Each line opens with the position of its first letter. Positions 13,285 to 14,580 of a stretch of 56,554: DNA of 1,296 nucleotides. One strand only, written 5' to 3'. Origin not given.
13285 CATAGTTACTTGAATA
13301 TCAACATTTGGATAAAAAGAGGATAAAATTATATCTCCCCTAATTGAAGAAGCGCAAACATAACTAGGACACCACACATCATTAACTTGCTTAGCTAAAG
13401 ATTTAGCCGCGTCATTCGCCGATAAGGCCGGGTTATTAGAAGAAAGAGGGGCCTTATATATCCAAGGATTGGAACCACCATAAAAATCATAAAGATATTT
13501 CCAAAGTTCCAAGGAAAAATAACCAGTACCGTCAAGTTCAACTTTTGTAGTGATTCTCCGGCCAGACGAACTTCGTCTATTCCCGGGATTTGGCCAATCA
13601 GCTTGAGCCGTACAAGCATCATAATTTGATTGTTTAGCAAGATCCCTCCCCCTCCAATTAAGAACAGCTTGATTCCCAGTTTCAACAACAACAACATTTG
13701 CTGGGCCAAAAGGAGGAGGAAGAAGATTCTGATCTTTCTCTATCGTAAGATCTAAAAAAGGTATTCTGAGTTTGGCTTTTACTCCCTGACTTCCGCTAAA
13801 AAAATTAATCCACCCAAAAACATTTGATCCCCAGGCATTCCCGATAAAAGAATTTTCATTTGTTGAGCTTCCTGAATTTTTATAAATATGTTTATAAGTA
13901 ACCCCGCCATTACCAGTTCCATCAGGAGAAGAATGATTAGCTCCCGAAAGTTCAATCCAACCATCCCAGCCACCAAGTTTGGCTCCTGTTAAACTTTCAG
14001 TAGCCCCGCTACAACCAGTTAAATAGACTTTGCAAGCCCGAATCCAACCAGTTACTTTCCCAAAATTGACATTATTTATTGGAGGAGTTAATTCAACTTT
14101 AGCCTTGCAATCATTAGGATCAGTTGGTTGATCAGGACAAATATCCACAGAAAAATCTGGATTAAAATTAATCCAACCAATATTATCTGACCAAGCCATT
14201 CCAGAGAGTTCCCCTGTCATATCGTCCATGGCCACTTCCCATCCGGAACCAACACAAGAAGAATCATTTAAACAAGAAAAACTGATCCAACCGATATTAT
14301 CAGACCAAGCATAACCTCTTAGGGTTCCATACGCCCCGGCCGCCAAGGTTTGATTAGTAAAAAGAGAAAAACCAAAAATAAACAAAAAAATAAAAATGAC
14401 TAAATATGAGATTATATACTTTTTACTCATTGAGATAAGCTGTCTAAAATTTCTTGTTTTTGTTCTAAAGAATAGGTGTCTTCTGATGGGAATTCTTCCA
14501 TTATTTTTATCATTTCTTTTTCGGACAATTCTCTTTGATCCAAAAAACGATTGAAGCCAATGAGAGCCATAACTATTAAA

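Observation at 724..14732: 13.7-kb gene for a 4,568-aa modular secreted protein coupled to a small membrane protein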

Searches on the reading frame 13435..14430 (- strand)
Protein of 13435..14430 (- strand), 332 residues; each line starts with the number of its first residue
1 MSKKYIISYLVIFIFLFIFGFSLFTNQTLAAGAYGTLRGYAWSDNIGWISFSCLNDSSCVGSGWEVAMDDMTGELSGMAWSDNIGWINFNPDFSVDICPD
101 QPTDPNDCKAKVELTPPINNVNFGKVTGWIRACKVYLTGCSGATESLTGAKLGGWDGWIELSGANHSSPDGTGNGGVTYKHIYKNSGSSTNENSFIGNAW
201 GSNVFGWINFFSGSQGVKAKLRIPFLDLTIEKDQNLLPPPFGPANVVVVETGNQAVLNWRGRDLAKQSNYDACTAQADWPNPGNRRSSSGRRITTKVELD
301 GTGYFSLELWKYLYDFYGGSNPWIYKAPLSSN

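Call 19: find_homologous_proteins(query=window:13435-14430:-, max_evalue=0.001)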
Query seq(332 aa) (332 aa): 847 proteins with E <= 0.001 among 1918 candidates; the best 120 are listed.
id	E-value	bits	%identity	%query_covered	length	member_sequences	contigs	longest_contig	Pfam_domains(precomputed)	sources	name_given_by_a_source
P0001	1.7e-38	151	35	71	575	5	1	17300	-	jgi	jgi:hypothetical protein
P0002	3.6e-38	150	33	64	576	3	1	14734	-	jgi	jgi:hypothetical protein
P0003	8.4e-37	145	27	92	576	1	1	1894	-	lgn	-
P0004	1.1e-34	138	33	75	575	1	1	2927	-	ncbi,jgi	jgi:hypothetical protein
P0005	2.5e-34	137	38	78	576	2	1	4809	PF07705.18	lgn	-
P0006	5.3e-34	136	33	63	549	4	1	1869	PF00801.27,PF25788.3,PF18911.7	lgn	-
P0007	2.1e-33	134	33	63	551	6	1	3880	PF25788.3,PF18911.7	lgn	-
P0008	8.2e-31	126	32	67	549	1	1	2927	-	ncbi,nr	ncbi:MAG: hypothetical protein PF549_01485 [Patescibacteria group bacterium]|nr:hypothetical protein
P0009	9.2e-29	119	43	62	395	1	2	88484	-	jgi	jgi:hypothetical protein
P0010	1.5e-26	112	42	63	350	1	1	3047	-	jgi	jgi:hypothetical protein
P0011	1.7e-26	111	42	50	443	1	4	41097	PF25788.3,PF18911.7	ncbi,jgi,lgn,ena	-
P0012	1.9e-26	111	40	56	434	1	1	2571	-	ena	-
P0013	2.2e-26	111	40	62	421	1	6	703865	-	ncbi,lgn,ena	ncbi:MAG: hypothetical protein AAB534_03150 [Patescibacteria group bacterium]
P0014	2.9e-26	111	38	70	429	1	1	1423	-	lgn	-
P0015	7.3e-26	109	34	83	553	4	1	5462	-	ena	-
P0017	7.0e-24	103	41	68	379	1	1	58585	-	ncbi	-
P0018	8.2e-24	103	55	17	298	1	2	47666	PF07963.18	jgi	-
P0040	3.0e-20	91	35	79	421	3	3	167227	-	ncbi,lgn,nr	ncbi:MAG: hypothetical protein HYW71_00605 [Candidatus Niyogibacteria bacterium]|nr:hypothetical pro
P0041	3.1e-20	91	52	19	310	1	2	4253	PF07963.18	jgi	-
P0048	1.4e-19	89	35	54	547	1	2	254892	-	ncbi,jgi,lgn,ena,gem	-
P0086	6.3e-18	83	53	19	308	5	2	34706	PF07963.18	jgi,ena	-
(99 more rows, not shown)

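Call 90: find_encoding_contigs(protein=P0013, flank=8000, max_places=1)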
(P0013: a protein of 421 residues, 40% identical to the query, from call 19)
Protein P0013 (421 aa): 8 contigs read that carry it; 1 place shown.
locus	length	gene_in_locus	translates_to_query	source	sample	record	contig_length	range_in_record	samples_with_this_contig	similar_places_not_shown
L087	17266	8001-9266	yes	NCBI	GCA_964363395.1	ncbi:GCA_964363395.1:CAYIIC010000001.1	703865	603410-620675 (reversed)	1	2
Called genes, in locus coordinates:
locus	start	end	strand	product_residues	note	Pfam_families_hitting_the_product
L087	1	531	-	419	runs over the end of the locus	PF08529:NusA_N, PF00575:S1 (weak), PF13184:KH_NusA_1st, PF26594:KH_NusA_2nd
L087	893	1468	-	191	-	PF01936:NYN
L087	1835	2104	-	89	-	PF00312:Ribosomal_S15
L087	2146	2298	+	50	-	-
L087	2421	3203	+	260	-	PF03372:Exo_endo_phos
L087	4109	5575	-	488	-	PF01743:PolyA_pol, PF12627:PolyA_pol_RNAbd, PF01966:HD, PF13735:tRNA_NucTran2_2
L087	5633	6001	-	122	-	-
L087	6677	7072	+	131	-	PF02021:UPF0102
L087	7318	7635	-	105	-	PF12647:RNHCP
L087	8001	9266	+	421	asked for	-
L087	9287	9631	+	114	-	-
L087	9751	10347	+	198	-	-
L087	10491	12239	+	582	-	PF05157:MshEN, PF00437:T2SSE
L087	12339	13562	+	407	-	PF00482:T2SSF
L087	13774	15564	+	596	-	PF07963:N_methyl (weak), PF13620:CarboxypepD_reg (faint), PF13715:CarbopepD_reg_2 (faint)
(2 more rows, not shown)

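Call 91: find_encoding_contigs(protein=P0040, flank=8000, max_places=1)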
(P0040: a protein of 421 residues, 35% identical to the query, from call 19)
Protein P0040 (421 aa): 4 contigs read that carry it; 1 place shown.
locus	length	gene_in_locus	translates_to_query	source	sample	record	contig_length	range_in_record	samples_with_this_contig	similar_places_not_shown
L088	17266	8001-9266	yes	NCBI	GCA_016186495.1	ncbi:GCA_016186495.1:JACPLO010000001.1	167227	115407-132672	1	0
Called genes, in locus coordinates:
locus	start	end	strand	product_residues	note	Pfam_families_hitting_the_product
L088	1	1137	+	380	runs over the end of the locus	PF13439:Glyco_transf_4 (weak), PF00534:Glycos_transf_1, PF13692:Glyco_trans_1_4, PF13524:Glyco_trans_1_2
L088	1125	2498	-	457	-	PF13727:CoA_binding_3 (weak), PF02397:Bac_transf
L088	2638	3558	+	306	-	PF03721:UDPG_MGDP_dh_N, PF00984:UDPG_MGDP_dh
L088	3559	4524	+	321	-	PF01073:3Beta_HSD, PF01370:Epimerase, PF02719:Polysacc_synt_2, PF04321:RmlD_sub_bind, PF16363:GDP_Man_Dehyd, PF07993:NAD_binding_4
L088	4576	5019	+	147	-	PF07884:VKOR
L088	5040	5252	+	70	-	PF03779:SPW (weak)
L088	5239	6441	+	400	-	PF13200:DUF4015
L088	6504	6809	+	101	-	-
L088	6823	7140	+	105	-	PF10805:DUF2730 (faint)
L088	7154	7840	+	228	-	-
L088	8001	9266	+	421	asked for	-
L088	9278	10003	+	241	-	PF13098:Thioredoxin_2 (faint), PF13462:Thioredoxin_4, PF01323:DSBA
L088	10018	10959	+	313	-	PF00070:Pyr_redox (faint), PF00890:FAD_binding_2 (faint), PF01134:GIDA (faint), PF01266:DAO (faint), PF03486:HI0933_like (faint), PF07992:Pyr_redox_2, PF12831:FAD_oxidored (weak), PF13738:Pyr_redox_3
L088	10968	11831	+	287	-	PF01149:Fapy_DNA_glyco, PF06831:H2TH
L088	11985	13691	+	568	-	PF01411:tRNA-synt_2c, PF07973:tRNA_SAD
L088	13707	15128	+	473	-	-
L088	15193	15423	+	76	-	PF01176:eIF-1a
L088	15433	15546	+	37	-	PF00444:Ribosomal_L36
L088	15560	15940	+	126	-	PF00416:Ribosomal_S13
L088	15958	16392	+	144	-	PF00411:Ribosomal_S11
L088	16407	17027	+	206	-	PF00163:Ribosomal_S4, PF01479:S4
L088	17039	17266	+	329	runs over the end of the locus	PF01193:RNA_pol_L, PF13656:RNA_pol_L_2 (faint), PF01000:RNA_pol_A_bac, PF03118:RNA_pol_A_CTD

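Call 92: find_encoding_contigs(protein=P0048, flank=8000, max_places=1)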
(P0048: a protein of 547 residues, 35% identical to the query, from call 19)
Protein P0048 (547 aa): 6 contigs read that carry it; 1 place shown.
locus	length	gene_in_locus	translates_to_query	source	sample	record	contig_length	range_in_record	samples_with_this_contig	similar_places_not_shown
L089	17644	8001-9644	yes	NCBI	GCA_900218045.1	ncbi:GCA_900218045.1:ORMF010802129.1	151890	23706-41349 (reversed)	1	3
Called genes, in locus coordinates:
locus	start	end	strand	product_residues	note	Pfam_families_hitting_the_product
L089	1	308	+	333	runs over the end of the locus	PF01266:DAO (faint), PF07992:Pyr_redox_2, PF13738:Pyr_redox_3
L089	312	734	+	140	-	-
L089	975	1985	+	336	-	PF01018:GTP1_OBG, PF01926:MMR_HSR1, PF02421:FeoB_N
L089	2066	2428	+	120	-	-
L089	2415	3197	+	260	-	PF01386:Ribosomal_L25p, PF14693:Ribosomal_TL5_C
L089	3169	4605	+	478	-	-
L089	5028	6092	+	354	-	-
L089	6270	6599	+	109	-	PF01197:Ribosomal_L31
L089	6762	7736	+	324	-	PF03462:PCRF, PF00472:RF-1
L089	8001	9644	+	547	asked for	-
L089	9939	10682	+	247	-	PF00318:Ribosomal_S2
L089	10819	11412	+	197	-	PF00889:EF_TS, PF25025:EF-Ts_N (weak)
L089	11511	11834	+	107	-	-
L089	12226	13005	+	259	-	PF01409:tRNA-synt_2d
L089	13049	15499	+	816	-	PF03483:B3_4, PF00877:NLPC_P60, PF03484:B5, PF17759:tRNA_synthFbeta, PF03147:FDX-ACB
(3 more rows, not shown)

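Call 93: find_encoding_contigs(protein=P0009, flank=8000, max_places=1)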
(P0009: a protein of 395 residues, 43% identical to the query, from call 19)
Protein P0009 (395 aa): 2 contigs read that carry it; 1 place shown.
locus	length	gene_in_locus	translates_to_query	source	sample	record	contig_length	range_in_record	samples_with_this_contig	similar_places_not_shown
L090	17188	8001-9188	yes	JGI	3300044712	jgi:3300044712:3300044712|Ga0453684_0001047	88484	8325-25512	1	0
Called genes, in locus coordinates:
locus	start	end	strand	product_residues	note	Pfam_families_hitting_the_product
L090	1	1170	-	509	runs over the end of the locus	PF12072:RNase_Y_N, PF08668:HDOD (faint), PF00013:KH_1, PF01966:HD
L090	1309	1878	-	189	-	PF00574:CLP_protease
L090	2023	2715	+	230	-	PF04452:Methyltrans_RNA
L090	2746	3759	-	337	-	PF05697:Trigger_N, PF05698:Trigger_C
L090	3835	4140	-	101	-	-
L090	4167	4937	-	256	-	-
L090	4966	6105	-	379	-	PF08529:NusA_N, PF00575:S1, PF13184:KH_NusA_1st, PF26594:KH_NusA_2nd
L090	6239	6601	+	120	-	-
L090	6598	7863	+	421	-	-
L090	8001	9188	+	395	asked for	-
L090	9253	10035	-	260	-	-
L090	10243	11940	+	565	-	PF05157:MshEN, PF00437:T2SSE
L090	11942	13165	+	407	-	PF00482:T2SSF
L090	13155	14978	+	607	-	PF07963:N_methyl (weak), PF13620:CarboxypepD_reg (faint)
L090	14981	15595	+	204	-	-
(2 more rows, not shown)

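Call 94: find_encoding_contigs(protein=P0011, flank=8000, max_places=1)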
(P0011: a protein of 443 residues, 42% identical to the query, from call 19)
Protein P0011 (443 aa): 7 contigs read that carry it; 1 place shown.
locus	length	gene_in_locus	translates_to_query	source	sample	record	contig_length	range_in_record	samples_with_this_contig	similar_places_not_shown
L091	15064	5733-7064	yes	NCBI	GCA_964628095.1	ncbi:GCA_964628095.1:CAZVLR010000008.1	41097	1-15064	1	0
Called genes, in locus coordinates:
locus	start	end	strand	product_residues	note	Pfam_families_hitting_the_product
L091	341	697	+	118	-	-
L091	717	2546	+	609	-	-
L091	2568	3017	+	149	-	-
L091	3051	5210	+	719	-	-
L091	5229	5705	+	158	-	-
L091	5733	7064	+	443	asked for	PF25788:Ig_Rha78A_N (weak), PF18911:PKD_4 (weak)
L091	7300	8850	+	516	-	PF12072:RNase_Y_N, PF26594:KH_NusA_2nd (weak), PF00013:KH_1, PF22891:KH_PNO1_2nd (weak), PF08668:HDOD (faint), PF01966:HD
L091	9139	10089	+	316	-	PF00512:HisKA, PF13581:HATPase_c_2 (weak), PF02518:HATPase_c, PF14501:HATPase_c_5 (faint)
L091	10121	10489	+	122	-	PF00072:Response_reg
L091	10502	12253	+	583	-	PF05157:MshEN, PF00437:T2SSE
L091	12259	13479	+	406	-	PF28597:T2SSF_N, PF00482:T2SSF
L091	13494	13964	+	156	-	-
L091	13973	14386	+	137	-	PF07963:N_methyl (weak)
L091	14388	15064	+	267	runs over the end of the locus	-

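Call 95: find_encoding_contigs(protein=P0017, flank=8000, max_places=1)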
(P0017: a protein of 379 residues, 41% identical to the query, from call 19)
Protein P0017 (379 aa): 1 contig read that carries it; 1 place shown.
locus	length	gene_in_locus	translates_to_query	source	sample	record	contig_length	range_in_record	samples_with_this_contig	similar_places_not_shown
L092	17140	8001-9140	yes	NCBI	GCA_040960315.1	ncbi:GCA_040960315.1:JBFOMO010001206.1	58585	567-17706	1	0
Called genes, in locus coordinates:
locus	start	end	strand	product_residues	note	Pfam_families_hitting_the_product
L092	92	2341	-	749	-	PF00982:Glyco_transf_20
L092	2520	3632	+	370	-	-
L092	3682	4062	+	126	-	PF01219:DAGK_prokar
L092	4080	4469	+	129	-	-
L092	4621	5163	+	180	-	PF02600:DsbB (weak)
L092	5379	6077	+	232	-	PF08843:AbiEii (weak)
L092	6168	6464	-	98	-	PF01541:GIY-YIG, PF10544:T5orf172 (weak)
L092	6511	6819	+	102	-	-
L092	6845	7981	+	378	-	-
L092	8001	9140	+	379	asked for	-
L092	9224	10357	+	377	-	PF01637:ATPase_2 (faint), PF13173:AAA_14, PF13401:AAA_22 (faint), PF13635:DUF4143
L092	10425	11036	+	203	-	PF00160:Pro_isomerase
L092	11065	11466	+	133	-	-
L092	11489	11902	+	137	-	PF01467:CTP_transf_like, PF06574:FAD_syn (faint)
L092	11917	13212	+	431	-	PF10459:Peptidase_S46 (faint), PF00089:Trypsin, PF13365:Trypsin_2, PF13180:PDZ_2, PF00595:PDZ (weak), PF17820:PDZ_6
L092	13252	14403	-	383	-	PF07690:MFS_1, PF12832:MFS_1_like (weak)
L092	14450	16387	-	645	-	PF00753:Lactamase_B, PF12706:Lactamase_B_2 (weak), PF22505:RNase_J_b_CASP, PF17770:RNase_J_C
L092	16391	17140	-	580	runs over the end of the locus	PF00496:SBP_bac_5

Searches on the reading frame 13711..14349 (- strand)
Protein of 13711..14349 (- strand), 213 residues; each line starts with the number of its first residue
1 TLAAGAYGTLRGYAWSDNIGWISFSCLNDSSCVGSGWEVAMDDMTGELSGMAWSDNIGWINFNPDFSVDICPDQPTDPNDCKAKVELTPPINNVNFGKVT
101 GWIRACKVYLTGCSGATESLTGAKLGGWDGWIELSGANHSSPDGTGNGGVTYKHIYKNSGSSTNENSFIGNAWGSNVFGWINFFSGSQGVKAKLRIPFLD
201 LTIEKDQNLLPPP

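Call 47: predict_structure(alignment_id=A2)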
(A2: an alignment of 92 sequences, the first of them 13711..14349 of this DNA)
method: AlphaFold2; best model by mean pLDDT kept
length: 213 residues; sequences in the alignment: 92
mean_pLDDT: 80.1   pTM: 0.78
mean pLDDT of the five models: 80.1, 79.2, 78.4, 78.3, 76.2
residues with pLDDT >= 90: 92; 70-90: 64; 50-70: 47; < 50: 10
segments of 3 or more residues with pLDDT < 50: 1-5
pLDDT, mean of each block of 10 residues (from residue 1): 56 92 91 86 91 92 74 82 85 79 90 81 71 94 94 80 82 92 70 57 53 48
secondary structure, 60 per line:
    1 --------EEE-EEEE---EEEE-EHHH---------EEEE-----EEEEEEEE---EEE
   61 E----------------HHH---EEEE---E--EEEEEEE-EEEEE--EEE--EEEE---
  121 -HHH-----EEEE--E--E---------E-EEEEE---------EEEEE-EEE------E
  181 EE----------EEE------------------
elements in order: E9-11 E13-16 E20-23 E38-41 E47-54 E58-61 E84-87 E94-100 E102-106 E109-111 E114-117 E130-133 E151-155 E165-169 E171-173 E180-182 E193-195

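Call 53: fold_search(model_id=the predicted structure, library=pdb)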
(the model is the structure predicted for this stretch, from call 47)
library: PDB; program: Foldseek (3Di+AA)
matches with E <= 10: 299; with E <= 0.001: 0
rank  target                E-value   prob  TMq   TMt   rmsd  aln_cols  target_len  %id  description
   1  9nav_A                1.8e-01  0.06  0.14  0.07  16.1       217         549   12  CryoEM structure of human astrovirus 1 spike in complex with human neonatal Fc receptor (released 2026-02-18)
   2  6wts_A                4.1e-01  0.05  0.12  0.07  17.4       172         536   14  CryoEM structure of the C. sordellii lethal toxin TcsL in complex with SEMA6A (released 2020-07-08)
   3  9wyd_C                4.3e-01  0.06  0.17  0.17  14.1       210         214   10  Crystal structure of HAstV8 spike and FcRn (released 2026-02-11)
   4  7vwk_B                6.7e-01  0.05  0.16  0.15  19.4       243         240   10  The product template domain of AviM (released 2022-06-08)
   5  9god_A                7.4e-01  0.05  0.16  0.06  18.3       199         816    8  Crystal structure of DPP9 in complex with N-phosphono-(S)-3-aminopiperidine-2-one-based inhibitor (released 2025-07-16)
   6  3okw_B                7.4e-01  0.04  0.13  0.07  17.2       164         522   12  Mouse Semaphorin 6A, extracellular domains 1-2 (released 2010-10-13)
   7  9dbt_E                7.8e-01  0.06  0.17  0.17  15.0       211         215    8  Crystal structure of human astrovirus 1 capsid spike bound to human neonatal Fc receptor (released 2025-09-03)
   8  6oao_H                8.3e-01  0.04  0.17  0.16  15.1       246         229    8  Structure of DBP in complex with human neutralizing antibody 092096 (released 2019-06-12)
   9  9wyg                  8.3e-01  0.03  0.16  0.16  14.8       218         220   10  Crystal structure of HAstV8 spike (released 2026-02-11)
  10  5kov_B                8.7e-01  0.02  0.12  0.12  14.3       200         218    8  Crystal structure of the human astrovirus 2 capsid protein spike in complex with a single chain variable fragment of a (released 2016-11-09)
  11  6trw_A                9.7e-01  0.02  0.14  0.06  18.5       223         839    8  Crystal structure of DPP8 in complex with the EIL peptide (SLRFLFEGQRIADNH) (released 2021-01-13)
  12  6dzt_M                1.0e+00  0.03  0.15  0.14  14.2       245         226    8  Cryo-EM structure of nucleosome in complex with a single chain antibody fragment (released 2019-05-22)
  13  5kou_C                1.0e+00  0.02  0.12  0.12  15.3       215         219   10  Crystal structure of the human astrovirus 2 capsid protein spike domain at 1.87-A resolution (released 2016-11-09)
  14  9oc7_D                1.2e+00  0.02  0.15  0.15  13.6       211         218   12  Crystal structure of FcRn in complex with Human Astrovirus 2 spike (released 2025-11-19)
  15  4wwu_I                1.3e+00  0.07  0.15  0.18   9.6        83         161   10  Structure of Mex67:Mtr2 (released 2015-02-04)
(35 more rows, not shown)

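Call 76: search_solved_structures(query=A2, max_evalue=1)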
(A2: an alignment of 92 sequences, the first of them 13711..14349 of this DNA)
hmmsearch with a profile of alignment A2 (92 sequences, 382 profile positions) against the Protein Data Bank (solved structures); distinct sequences matched with E-value up to 1: 1.
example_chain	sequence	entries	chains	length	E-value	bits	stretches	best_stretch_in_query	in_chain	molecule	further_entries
8w26_A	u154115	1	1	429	0.48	13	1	142-205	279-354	histidine kinase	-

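Call 97: search_protein_families(library=phrogs, proteins=[window:13711-14349:-], max_evalue=0.01)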
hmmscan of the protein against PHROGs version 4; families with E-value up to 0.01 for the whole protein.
window:13711-14349:- (213 aa): 1 family
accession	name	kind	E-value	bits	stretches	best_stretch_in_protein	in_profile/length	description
phrog_15082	-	unknown function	0.0019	19.6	0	55-68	37-50/59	-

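Call 98: fold_search(model_id=the predicted structure, library=viral)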
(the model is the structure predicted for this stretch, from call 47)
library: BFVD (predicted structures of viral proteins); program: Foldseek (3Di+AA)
matches with E <= 10: 219; with E <= 0.001: 0
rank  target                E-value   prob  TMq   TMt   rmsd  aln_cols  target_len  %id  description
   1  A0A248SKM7            5.8e-02  0.84  0.32  0.42   9.2       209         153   10  (no name in the UniProt tables at hand)
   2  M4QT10                1.3e-01  0.84  0.35  0.50   7.5       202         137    8  (no name in the UniProt tables at hand)
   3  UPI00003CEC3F         2.4e-01  0.41  0.31  0.41   7.2       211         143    8  (no name look-up for this kind of identifier)
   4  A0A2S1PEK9            2.5e-01  0.51  0.33  0.42   8.0       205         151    8  Uncharacterized protein [Aeromonas phage 50AhydR13PP]
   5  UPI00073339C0         2.6e-01  0.04  0.12  0.12  14.4       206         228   11  (no name look-up for this kind of identifier)
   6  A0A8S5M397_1          2.8e-01  0.04  0.13  0.05  19.2       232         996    8  FdeC-like protein [Siphoviridae sp. ctqpo8]
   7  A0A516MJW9            2.9e-01  0.21  0.25  0.32  10.0       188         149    8  (no name in the UniProt tables at hand)
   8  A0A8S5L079            3.8e-01  0.25  0.21  0.11   9.8       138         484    9  Maturation protein (Fragment) [ssRNA phage SRR6960509_3]
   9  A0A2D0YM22            4.2e-01  0.35  0.31  0.39   8.1       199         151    8  Uncharacterized protein [Vibrio phage JSF10]
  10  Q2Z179                4.7e-01  0.16  0.25  0.32   9.3       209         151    8  Uncharacterized protein [Pseudomonas phage EL]
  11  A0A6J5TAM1            5.0e-01  0.02  0.12  0.08  17.5       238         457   11  Bacteriophage P22, Gp10, DNA-stabilising [uncultured Caudovirales phage]
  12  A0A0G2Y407            5.6e-01  0.06  0.15  0.09  14.1       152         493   11  WD40 family protein [Acanthamoeba polyphaga mimivirus Kroon]
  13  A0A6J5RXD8            5.9e-01  0.18  0.21  0.29   6.2       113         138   10  Uncharacterized protein [uncultured Caudovirales phage]
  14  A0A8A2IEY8            7.3e-01  0.03  0.15  0.08  15.0       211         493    9  Capsid protein (Fragment) [Human astrovirus-1]
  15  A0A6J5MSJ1            9.0e-01  0.04  0.18  0.14  17.0       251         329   11  Uncharacterized protein [uncultured Caudovirales phage]
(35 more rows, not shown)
